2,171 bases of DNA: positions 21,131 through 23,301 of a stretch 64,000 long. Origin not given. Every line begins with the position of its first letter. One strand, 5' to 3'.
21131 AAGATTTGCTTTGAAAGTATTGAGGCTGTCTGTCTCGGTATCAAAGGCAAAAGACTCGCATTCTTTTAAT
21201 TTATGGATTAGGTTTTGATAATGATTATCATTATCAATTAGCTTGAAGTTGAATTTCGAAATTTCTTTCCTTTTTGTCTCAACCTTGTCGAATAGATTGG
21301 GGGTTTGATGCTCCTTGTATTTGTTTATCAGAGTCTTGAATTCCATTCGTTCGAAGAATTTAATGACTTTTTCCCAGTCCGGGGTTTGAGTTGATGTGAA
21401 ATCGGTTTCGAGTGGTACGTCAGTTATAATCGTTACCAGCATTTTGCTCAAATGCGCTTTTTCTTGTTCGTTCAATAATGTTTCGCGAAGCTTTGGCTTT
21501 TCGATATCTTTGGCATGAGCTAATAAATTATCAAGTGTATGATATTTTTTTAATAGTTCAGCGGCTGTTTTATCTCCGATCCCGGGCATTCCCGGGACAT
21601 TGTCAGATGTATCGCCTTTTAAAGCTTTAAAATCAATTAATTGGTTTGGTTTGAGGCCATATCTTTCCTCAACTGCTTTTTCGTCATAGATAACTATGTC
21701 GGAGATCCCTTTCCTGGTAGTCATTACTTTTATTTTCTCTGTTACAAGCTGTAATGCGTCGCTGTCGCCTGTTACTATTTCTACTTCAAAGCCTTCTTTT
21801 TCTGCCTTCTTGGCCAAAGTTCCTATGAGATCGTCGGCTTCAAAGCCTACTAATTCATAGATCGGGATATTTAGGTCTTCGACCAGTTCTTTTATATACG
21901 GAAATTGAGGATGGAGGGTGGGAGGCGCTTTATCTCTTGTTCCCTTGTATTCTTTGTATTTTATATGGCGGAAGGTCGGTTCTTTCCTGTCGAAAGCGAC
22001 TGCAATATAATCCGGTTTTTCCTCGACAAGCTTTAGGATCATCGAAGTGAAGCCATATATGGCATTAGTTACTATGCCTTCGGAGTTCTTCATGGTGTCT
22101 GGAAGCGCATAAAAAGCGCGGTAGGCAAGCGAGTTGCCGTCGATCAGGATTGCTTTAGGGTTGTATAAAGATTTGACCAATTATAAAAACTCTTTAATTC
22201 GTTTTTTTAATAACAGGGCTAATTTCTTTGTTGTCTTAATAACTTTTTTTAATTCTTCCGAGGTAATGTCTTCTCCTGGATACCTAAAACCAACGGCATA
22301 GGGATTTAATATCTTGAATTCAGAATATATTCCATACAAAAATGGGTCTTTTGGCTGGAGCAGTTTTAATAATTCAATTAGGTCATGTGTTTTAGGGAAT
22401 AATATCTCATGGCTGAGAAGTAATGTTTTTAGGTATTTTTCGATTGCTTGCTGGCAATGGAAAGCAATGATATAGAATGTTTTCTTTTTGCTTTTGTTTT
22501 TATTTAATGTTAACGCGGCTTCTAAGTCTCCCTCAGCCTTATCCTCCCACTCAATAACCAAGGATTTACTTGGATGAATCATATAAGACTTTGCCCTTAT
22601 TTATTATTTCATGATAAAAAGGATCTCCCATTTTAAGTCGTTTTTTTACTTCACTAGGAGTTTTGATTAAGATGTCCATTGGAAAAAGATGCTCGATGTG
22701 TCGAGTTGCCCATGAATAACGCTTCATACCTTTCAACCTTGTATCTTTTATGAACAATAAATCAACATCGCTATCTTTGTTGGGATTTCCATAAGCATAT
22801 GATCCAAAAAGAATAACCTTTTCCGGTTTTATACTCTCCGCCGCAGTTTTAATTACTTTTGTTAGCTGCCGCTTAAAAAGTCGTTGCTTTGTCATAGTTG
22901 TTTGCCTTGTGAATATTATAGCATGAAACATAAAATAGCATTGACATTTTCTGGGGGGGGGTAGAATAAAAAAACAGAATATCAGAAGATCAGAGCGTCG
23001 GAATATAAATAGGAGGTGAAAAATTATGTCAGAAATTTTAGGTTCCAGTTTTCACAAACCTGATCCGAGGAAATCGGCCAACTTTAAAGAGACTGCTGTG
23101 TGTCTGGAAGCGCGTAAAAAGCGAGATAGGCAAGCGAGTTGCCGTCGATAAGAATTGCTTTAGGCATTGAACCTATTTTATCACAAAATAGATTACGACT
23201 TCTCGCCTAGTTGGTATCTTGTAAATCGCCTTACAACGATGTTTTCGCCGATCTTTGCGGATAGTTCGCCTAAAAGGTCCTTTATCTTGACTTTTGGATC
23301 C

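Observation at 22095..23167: MNT/HEPN toxin-antitoxin cassette inserted exactly at the polA start codon, flanked by 65-bp direct repeats with a fossil polA start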

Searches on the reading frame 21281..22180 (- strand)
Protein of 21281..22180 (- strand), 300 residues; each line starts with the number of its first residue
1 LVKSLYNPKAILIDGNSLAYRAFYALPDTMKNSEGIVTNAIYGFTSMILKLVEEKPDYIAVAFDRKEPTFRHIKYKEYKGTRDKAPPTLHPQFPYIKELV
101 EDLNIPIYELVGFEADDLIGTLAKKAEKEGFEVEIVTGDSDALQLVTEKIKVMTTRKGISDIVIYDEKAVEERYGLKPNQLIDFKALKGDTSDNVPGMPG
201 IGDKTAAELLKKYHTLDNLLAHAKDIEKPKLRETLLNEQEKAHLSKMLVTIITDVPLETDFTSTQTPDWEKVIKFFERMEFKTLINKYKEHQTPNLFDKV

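Call 21: find_related_loci(query=window:21281-22180:-, collection=genome_contigs, flank=7000)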
Query window:21281-22180:- (300 aa) in genome_contigs; peptide patterns used: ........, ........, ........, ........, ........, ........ (x = any residue, [..] = any of these).
600 stretches matched a pattern (row limit reached: there are more); 342 encode a relative of the query (tblastn E <= 1e-3); the best 80 are kept; 80 distinct loci.
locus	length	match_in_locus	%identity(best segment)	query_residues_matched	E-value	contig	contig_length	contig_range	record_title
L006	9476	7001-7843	62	8-288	1e-113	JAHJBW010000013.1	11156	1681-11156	MAG: Candidatus Margulisiibacteriota bacterium isolate Modern_marine.mb.277 Modern_marine.mb.277_k141_145855, whole geno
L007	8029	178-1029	54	9-290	4e-95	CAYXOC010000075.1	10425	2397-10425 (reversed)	MAG TPA_asm: uncultured bacterium isolate binchicken_co152_100 genome assembly, contig: NODE_6588_length_10425_cov_13.03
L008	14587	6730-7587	51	9-295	7e-87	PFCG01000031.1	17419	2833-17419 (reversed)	MAG: Candidatus Moranbacteria bacterium CG10_big_fil_rev_8_21_14_0_10_35_21 CG10_8_21_14_0.10_scaffold_2990_c, whole gen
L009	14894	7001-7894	48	1-290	2e-82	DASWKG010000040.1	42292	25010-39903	MAG TPA_asm: Actinomycetota bacterium isolate SMAG_U2916 k141_801736, whole genome shotgun sequence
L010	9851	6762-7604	48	9-287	6e-81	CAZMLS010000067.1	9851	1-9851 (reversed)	MAG TPA_asm: uncultured Atribacterota bacterium isolate binchicken_co47_116 genome assembly, contig: NODE_5345_length_98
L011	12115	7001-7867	44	11-296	7e-81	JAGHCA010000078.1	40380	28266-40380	MAG: Dehalococcoidia bacterium isolate AUK270 PB_MBMC_224_c_000000000029, whole genome shotgun sequence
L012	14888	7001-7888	46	3-297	2e-80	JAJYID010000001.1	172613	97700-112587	MAG: bacterium isolate DBS2-1.bin108 NODE_110_length_172613_cov_7.247052, whole genome shotgun sequence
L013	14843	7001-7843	48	11-288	8e-80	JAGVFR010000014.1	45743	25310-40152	MAG: bacterium isolate DeMMO2_27 c_000000037549, whole genome shotgun sequence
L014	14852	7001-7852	48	9-290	1e-78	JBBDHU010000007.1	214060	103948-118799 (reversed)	MAG: Actinomycetota bacterium isolate LejiaA_64_29 Lejia_A_97_length_214060_cov_17, whole genome shotgun sequence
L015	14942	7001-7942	48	1-295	3e-78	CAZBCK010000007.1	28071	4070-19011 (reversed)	MAG TPA_asm: uncultured Candidatus Saccharibacteria bacterium isolate binchicken_co256_1022 genome assembly, contig: NOD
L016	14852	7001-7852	47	9-288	1e-77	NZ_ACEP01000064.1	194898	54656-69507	Anaerobutyricum hallii DSM 3353 E_hallii-1.0_Cont70.1, whole genome shotgun sequence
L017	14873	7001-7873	45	9-295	2e-77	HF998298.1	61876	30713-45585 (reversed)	Clostridium sp. CAG:167 genomic scaffold, scf109, whole genome shotgun sequence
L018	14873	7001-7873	45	9-295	2e-77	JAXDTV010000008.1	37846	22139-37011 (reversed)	MAG: Eubacterium sp. isolate SUG2711 k141_3249767, whole genome shotgun sequence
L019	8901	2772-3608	46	8-287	3e-76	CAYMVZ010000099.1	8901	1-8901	MAG TPA_asm: uncultured Nitrospinota bacterium isolate binchicken_co201_466 genome assembly, contig: NODE_8928_length_89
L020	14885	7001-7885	47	9-290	2e-75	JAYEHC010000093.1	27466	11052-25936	MAG: Patescibacteria group bacterium isolate MAG229 MAG229_93, whole genome shotgun sequence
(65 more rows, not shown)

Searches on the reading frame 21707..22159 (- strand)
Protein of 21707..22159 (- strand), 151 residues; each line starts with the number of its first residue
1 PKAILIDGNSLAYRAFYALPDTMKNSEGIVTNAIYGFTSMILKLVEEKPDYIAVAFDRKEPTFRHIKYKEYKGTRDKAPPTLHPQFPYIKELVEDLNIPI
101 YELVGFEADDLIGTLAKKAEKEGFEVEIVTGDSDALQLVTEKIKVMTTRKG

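Call 79: find_homologous_proteins(query=window:21707-22159:-, max_evalue=1e-20)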
Query seq(151 aa) (151 aa): 4168 proteins with E <= 1e-20 among 5037 candidates; the best 120 are listed.
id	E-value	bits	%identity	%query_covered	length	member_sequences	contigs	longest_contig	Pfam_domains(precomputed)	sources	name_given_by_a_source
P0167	6.9e-68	245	71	99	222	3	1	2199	PF01367.26,PF02739.23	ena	-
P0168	1.0e-67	245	72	100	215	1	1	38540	PF01367.26,PF02739.23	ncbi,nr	ncbi:MAG TPA: 5'-3' exonuclease H3TH domain-containing protein, partial [Candidatus Omnitrophota bac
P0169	1.1e-67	245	72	98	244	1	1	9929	PF01367.26,PF02739.23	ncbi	ncbi:MAG: 5'-3' exonuclease H3TH domain-containing protein, partial [Candidatus Margulisiibacteriota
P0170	1.2e-66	241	70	100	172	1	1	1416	PF02739.23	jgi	-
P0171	3.4e-66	240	73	99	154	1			PF02739.23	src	-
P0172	1.0e-64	235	67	100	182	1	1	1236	PF02739.23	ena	-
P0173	7.9e-64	232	67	99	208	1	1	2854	PF01367.26,PF02739.23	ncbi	-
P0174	3.6e-62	227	67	99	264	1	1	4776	PF01367.26,PF02739.23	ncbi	ncbi:MAG: 5'-3' exonuclease H3TH domain-containing protein, partial [Candidatus Margulisiibacteriota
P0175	1.4e-57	212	61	99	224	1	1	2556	PF01367.26,PF02739.23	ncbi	ncbi:5'-3' exonuclease H3TH domain-containing protein, partial [Candidatus Margulisiibacteriota bact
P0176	8.9e-57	209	64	96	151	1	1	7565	PF02739.23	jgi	jgi:DNA polymerase-1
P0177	4.3e-56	207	75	81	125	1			PF02739.23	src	-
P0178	1.6e-53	199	70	81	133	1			PF02739.23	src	-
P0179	1.5e-51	192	59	94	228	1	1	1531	PF01367.26,PF02739.23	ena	-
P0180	2.2e-51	192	49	91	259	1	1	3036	PF02739.23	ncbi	-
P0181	9.2e-51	190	63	99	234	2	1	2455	PF01367.26,PF02739.23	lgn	-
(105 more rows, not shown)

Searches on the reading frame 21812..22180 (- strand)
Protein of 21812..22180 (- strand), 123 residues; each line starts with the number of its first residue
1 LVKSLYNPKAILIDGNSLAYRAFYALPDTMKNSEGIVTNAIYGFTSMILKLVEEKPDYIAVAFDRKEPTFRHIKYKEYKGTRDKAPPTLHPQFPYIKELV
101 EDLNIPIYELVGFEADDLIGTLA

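Call 31: find_related_loci(query=A1, collection=metagenome_contigs, flank=5000)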
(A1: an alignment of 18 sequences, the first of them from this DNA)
Query A1 (123 aa) in metagenome_contigs; peptide patterns used: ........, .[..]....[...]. (x = any residue, [..] = any of these).
600 stretches matched a pattern (row limit reached: there are more); 582 encode a relative of the query (tblastn E <= 1e-3); the best 80 are kept; 80 distinct loci.
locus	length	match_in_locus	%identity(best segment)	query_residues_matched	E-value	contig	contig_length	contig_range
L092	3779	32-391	57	4-123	4e-43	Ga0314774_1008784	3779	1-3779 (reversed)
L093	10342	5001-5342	59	11-123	2e-42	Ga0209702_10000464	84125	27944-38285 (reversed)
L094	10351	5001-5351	57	8-123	2e-41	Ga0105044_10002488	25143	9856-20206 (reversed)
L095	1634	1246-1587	55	11-123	3e-40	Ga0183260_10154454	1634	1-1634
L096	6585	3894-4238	59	9-123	6e-40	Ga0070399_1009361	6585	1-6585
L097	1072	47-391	53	9-122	5e-41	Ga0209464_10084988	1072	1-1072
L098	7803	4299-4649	52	8-123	4e-39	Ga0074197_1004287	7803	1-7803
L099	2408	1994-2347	55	7-123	1e-38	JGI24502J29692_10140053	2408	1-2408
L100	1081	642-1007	55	3-123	9e-40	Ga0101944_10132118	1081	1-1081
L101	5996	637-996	52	4-122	3e-38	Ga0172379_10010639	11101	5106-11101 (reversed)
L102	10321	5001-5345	57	9-123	5e-38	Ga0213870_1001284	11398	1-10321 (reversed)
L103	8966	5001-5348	50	9-123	1e-37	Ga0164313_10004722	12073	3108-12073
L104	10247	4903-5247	52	9-123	2e-37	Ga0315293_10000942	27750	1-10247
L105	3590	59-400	54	11-123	3e-37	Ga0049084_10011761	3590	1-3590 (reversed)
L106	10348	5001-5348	53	8-123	2e-37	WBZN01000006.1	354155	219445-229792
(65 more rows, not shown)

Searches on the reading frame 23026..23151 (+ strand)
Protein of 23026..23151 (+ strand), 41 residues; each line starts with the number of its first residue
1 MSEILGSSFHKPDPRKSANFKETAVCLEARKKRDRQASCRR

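Call 4: search_protein_families(library=pfam, proteins=[window:23026-23151:+], max_evalue=0.01)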
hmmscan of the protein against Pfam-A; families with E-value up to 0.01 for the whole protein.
window:23026-23151:+ (41 aa): 0 families

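Call 52: search_protein_representatives(protein=window:23026-23151:+)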
Query: 41 residues. Proteins with E-value up to 0.001 (for the whole library): 4; up to 1e-10: 2; up to 1e-30: 0. The best 4 are listed.
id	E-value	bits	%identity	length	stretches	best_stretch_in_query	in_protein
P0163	5.4e-20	83.9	100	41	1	1-41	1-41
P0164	6.1e-12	59.5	36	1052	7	6-30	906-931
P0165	1.7e-05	40.0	41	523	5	15-29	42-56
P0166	2.9e-04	36.2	49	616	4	8-27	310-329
